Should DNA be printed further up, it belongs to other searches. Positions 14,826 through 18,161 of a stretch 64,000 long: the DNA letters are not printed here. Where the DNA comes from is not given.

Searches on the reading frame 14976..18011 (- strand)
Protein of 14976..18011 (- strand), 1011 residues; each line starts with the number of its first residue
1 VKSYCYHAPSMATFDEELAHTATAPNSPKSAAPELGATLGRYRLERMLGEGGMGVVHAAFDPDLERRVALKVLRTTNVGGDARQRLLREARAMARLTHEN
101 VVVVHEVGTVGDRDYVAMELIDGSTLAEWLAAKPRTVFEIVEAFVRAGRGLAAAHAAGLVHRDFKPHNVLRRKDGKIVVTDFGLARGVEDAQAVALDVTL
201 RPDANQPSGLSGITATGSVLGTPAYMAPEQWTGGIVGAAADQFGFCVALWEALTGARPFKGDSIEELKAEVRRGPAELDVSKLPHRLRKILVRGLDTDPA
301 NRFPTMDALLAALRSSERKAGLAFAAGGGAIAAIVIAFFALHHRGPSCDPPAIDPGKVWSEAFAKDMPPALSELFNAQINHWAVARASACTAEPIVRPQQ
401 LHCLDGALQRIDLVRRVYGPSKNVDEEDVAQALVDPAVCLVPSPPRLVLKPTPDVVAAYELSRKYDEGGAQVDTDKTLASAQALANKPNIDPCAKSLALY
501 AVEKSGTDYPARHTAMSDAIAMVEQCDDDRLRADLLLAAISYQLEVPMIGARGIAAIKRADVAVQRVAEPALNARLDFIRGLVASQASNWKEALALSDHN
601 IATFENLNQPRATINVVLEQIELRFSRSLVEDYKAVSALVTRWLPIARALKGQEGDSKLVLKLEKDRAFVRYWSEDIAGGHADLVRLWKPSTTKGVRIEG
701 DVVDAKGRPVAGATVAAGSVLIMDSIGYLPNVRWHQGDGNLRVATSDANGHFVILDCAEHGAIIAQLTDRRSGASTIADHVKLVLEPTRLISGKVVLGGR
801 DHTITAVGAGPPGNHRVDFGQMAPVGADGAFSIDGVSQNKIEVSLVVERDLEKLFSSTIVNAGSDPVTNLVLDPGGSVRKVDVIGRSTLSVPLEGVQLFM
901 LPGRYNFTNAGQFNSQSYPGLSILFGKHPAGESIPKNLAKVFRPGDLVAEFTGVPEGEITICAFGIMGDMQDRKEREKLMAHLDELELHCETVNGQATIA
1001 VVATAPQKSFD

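Call 56: search_protein_families(library=pfam, proteins=[window:14976-18011:-], max_evalue=0.001)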
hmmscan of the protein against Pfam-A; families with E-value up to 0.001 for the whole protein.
window:14976-18011:- (1011 aa): 6 families
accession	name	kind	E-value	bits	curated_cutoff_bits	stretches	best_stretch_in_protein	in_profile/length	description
PF00069.31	Pkinase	-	4.1e-35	121.9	31.7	1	42-306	1-255/263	Protein kinase domain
PF07714.23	PK_Tyr_Ser-Thr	-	9.4e-28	97.6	23.1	1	44-311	3-256/258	Protein tyrosine and serine/threonine kinase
PF01636.29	APH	-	1.6e-06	28.5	23.2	0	154-185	165-197/239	Phosphotransferase enzyme family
PF03109.22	ABC1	-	6e-05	22.7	22.9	1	111-191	140-220/244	ABC1 atypical kinase-like domain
PF01163.29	RIO1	-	0.00016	21.8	22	1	87-184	56-150/187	RIO domain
PF13620.12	CarboxypepD_reg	-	0.00029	21.6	32.3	0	698-754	2-42/82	Carboxypeptidase regulatory-like domain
